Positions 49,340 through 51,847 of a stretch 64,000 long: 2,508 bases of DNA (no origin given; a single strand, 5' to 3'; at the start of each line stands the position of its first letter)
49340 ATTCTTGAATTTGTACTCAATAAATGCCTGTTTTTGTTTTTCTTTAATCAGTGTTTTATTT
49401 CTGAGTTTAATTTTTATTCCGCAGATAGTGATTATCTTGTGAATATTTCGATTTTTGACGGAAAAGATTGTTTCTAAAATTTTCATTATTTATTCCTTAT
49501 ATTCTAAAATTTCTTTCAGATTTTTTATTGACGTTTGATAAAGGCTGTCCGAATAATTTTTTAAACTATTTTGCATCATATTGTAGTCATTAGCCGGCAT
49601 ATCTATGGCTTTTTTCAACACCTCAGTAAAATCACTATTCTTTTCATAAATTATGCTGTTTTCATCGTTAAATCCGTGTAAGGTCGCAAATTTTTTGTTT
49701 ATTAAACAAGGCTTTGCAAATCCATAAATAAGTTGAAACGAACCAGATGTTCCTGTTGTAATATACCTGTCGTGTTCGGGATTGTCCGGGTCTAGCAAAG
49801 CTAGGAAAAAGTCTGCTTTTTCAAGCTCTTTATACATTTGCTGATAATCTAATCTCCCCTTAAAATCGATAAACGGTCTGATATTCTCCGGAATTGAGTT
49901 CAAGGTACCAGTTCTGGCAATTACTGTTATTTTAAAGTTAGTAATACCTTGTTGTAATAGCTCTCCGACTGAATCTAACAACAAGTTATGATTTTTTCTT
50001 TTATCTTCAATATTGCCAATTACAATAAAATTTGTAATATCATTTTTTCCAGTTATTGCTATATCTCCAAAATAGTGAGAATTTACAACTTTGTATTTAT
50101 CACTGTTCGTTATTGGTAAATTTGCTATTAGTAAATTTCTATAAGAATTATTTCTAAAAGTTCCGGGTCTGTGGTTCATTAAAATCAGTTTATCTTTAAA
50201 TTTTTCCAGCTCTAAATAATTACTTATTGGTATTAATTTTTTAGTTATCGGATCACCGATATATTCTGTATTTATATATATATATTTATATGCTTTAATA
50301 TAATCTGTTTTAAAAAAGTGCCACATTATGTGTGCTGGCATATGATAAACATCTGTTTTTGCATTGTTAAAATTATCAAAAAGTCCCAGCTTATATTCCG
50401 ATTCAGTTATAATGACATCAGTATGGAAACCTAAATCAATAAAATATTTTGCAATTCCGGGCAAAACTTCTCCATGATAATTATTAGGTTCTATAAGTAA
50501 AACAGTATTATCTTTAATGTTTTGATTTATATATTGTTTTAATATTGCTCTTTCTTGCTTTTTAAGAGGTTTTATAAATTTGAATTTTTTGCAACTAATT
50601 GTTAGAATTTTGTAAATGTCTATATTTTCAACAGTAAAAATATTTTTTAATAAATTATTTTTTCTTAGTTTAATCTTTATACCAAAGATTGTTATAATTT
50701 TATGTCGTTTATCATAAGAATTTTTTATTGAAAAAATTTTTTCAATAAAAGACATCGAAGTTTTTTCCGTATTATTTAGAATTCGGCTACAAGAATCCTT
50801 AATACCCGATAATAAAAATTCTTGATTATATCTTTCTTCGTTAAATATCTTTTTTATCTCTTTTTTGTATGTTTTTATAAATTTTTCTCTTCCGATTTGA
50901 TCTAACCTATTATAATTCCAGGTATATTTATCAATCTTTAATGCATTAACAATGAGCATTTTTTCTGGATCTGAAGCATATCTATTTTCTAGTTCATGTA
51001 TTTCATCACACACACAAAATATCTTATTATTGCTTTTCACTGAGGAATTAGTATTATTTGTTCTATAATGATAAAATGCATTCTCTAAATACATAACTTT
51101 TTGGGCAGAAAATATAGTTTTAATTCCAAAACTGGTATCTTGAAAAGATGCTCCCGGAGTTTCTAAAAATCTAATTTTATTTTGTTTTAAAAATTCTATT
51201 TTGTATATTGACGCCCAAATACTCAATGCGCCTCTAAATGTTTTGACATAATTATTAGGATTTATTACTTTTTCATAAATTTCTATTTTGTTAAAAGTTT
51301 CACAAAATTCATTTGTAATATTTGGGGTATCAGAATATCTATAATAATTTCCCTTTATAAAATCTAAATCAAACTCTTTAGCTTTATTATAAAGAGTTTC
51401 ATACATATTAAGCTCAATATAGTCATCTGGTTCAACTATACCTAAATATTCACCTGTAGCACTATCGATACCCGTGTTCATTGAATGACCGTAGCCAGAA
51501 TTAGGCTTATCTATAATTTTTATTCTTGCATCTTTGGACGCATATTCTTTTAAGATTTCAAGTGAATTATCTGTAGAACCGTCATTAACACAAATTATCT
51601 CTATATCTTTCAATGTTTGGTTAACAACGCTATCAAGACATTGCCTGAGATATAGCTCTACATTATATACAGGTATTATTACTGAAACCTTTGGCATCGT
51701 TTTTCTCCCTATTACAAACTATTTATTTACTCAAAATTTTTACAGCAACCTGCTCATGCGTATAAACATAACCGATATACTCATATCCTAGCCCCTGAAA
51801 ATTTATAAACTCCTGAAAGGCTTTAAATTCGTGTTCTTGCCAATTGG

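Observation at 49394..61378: A ~30-aa basic/hydrophobic motif (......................) recurs 8 times, always at a domain junction or protein terminus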

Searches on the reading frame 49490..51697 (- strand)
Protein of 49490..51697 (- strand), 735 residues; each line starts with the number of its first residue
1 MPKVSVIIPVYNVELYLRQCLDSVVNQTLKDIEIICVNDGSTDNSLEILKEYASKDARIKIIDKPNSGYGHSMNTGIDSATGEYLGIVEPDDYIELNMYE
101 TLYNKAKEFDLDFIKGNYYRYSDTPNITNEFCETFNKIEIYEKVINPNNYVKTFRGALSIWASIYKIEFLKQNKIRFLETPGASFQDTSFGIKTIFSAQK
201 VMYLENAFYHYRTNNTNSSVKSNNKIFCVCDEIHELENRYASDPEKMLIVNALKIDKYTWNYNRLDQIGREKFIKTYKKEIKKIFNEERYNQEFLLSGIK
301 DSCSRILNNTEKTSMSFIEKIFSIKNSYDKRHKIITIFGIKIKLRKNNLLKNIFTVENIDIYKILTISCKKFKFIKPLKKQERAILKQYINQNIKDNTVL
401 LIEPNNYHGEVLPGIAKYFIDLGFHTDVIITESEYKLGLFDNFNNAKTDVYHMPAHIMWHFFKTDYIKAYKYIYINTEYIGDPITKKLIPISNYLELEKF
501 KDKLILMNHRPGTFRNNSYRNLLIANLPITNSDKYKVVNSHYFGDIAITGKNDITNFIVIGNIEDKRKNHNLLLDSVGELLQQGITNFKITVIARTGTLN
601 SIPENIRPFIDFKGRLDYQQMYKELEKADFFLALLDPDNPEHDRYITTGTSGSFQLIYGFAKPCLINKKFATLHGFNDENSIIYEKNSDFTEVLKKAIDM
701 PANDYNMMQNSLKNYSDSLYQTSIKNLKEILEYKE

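Call 4: search_protein_families(library=pfam, proteins=[window:49490-51697:-], max_evalue=0.01)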
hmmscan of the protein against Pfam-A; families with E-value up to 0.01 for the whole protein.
window:49490-51697:- (735 aa): 4 families
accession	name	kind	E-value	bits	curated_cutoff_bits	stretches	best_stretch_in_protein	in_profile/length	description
PF00535.33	Glycos_transf_2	-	1.3e-34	120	23.3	1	5-128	1-125/168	Glycosyl transferase family 2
PF10111.15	Glyco_tranf_2_2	-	5.7e-09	36.3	27.3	1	5-104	1-104/276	Glycosyltransferase like family 2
PF13641.12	Glyco_tranf_2_3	-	5.8e-05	23.6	27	1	2-92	1-97/230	Glycosyltransferase like family 2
PF13692.12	Glyco_trans_1_4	-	0.006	17.3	27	0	557-633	4-82/142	Glycosyl transferases group 1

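Call 6: search_protein_families(library=ncbifam, proteins=[window:49490-51697:-], max_evalue=0.01)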
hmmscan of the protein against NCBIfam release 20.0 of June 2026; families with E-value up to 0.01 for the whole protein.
window:49490-51697:- (735 aa): 21 families
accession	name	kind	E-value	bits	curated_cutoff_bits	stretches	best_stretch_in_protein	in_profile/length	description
NF007482.0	PRK10073.1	equivalog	1.7e-44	152.2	423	1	2-223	6-227/334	glycosyltransferase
NF047683.1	TeichurnBiosyTuaG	equivalog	3.8e-18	66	400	1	2-138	6-143/252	teichuronic acid biosynthesis protein TuaG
TIGR03937.1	PgaC_IcaA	equivalog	3.5e-17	62.5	422.3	1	2-100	45-144/407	poly-beta-1,6-N-acetyl-D-glucosamine synthase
NF050050.1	ProtGlycPglI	equivalog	1e-16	61.2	500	1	1-222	1-211/306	GalNAc(5)-diNAcBac-PP-undecaprenol beta-1,3-glucosyltransferase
NF053739.1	GlytfEpsEBac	equivalog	9.6e-16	57.6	450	1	2-93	1-94/265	glycosyltransferase EpsE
NF041875.1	EPS_EpsD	equivalog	1.9e-12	47.2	370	1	4-91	1-89/325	exopolysaccharide biosynthesis glycosyltransferase EpsD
NF041394.1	GtaseAglG_Halo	equivalog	2.1e-11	43.6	440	1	3-97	2-98/304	glucosyl-dolichyl phosphate glucuronosyltransferase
TIGR04283.1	glyco_like_mftF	equivalog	3.7e-11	43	182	1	4-102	1-93/221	TIGR04283 family arsenosugar biosynthesis glycosyltransferase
TIGR03111.1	glyc2_xrt_Gpos1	hypoth_equivalog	9e-11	41.2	363.95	1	1-98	48-148/439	TIGR03111 family XrtG-associated glycosyltransferase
NF047588.1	GlcsyltransPgfSStrep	equivalog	7.7e-10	38.5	500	1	3-136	2-138/308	glycosyltransferase PgfS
NF038302.1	EPS_HpsE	equivalog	3.1e-09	36.2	300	1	4-103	3-108/307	hormogonium polysaccharide biosynthesis glycosyltransferase HpsE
NF007986.1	PRK10714.1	equivalog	8.4e-08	31.6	529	1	3-85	7-94/316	undecaprenyl-phosphate 4-deoxy-4-formamido-L-arabinose transferase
NF038299.1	EPS_HpsN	equivalog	1.7e-07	30.6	425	1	2-107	1-104/317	hormogonium polysaccharide biosynthesis glycosyltransferase HpsN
TIGR03965.1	mycofact_glyco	equivalog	2.3e-07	30.1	280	1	2-91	74-164/467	mycofactocin biosynthesis glycosyltransferase MftF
TIGR04242.1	nodulat_NodC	equivalog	2.4e-07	30.1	550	1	1-108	47-158/395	chitooligosaccharide synthase NodC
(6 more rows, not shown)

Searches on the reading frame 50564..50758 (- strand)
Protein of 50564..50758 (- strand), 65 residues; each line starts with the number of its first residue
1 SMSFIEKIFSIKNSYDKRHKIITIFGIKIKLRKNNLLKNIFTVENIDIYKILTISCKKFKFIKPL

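Call 12: find_homologous_proteins(query=A3, max_evalue=1)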
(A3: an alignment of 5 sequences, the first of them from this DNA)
Query A3 (5 sequences) (65 aa, profile of the alignment): 126 proteins with E <= 1 among 2450 candidates; the best 120 are listed.
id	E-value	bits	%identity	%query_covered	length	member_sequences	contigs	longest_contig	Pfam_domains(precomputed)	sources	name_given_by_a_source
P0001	2.0e-11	62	47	80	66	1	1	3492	-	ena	-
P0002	6.6e-9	54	39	74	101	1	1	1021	-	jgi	jgi:hypothetical protein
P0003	1.9e-8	52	61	48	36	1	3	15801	-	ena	-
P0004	1.1e-7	50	59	57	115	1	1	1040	-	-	-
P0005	5.0e-7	48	48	77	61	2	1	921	-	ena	-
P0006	9.1e-7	47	69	49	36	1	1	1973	-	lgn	-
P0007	1.6e-6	46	52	35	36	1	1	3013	-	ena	-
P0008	4.7e-6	44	48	51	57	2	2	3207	-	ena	-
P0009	4.9e-6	44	70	46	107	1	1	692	-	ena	-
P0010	5.8e-6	44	63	46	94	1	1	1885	-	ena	-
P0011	9.3e-6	43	53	52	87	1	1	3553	-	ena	-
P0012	1.5e-5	43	55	62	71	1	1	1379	-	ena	-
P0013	1.9e-5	42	61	51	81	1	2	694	-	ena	-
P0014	2.6e-5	42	61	48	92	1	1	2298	-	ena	-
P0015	3.3e-5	42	52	48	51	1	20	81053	-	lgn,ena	-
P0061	2.6e-3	36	55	45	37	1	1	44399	-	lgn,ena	-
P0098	5.5e-2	31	47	49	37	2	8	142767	-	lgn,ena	-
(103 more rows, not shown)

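Call 75: find_encoding_contigs(protein=P0098, flank=3000, max_places=3)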
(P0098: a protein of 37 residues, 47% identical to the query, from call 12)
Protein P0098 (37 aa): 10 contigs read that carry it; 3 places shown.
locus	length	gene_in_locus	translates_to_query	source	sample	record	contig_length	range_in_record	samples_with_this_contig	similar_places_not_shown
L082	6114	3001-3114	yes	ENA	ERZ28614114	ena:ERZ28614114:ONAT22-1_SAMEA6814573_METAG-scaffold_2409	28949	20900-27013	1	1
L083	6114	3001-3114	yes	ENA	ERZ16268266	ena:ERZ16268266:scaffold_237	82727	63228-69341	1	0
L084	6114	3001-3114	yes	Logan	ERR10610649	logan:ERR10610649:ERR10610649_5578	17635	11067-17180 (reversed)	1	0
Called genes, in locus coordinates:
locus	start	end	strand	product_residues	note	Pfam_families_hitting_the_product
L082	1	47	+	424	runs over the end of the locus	PF00535:Glycos_transf_2, PF10111:Glyco_tranf_2_2, PF13641:Glyco_tranf_2_3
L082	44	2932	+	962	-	PF04230:PS_pyruv_trans, PF02776:TPP_enzyme_N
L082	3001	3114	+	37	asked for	-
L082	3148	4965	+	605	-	PF00664:ABC_membrane, PF00005:ABC_tran, PF02463:SMC_N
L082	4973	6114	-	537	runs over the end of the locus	-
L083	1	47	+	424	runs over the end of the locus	PF00535:Glycos_transf_2, PF10111:Glyco_tranf_2_2, PF13641:Glyco_tranf_2_3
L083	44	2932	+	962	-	PF04230:PS_pyruv_trans, PF02776:TPP_enzyme_N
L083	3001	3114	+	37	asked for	-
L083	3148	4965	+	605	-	PF00664:ABC_membrane, PF00005:ABC_tran, PF02463:SMC_N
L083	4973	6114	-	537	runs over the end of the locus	-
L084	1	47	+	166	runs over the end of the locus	?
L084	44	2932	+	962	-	PF04230:PS_pyruv_trans, PF02776:TPP_enzyme_N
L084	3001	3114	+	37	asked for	-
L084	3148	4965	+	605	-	PF00664:ABC_membrane, PF00005:ABC_tran, PF02463:SMC_N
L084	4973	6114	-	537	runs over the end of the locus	-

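Call 76: find_encoding_contigs(protein=P0061, flank=3000, max_places=3)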
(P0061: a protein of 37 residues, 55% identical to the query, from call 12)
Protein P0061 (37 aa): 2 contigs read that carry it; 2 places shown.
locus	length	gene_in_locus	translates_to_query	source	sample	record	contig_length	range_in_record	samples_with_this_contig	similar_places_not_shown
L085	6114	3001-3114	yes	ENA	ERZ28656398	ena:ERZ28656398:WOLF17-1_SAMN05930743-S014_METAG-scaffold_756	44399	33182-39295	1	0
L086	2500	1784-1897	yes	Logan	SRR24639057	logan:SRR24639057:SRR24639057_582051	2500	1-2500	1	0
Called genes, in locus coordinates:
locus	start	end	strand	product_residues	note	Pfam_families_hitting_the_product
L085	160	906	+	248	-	PF01643:Acyl-ACP_TE, PF13279:4HBT_2 (faint), PF20791:Acyl-ACP_TE_C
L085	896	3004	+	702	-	PF00535:Glycos_transf_2, PF10111:Glyco_tranf_2_2 (weak), PF13641:Glyco_tranf_2_3, PF13524:Glyco_trans_1_2 (faint), PF00534:Glycos_transf_1, PF13692:Glyco_trans_1_4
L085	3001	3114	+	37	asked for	-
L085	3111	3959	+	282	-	PF05045:RgpF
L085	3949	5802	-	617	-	PF05045:RgpF, PF01697:Glyco_transf_92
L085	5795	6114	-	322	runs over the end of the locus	PF00535:Glycos_transf_2, PF10111:Glyco_tranf_2_2, PF13641:Glyco_tranf_2_3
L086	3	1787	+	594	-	?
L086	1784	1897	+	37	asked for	-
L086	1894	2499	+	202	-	?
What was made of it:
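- Free-standing motif ORFs exist (calls 75, 76).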
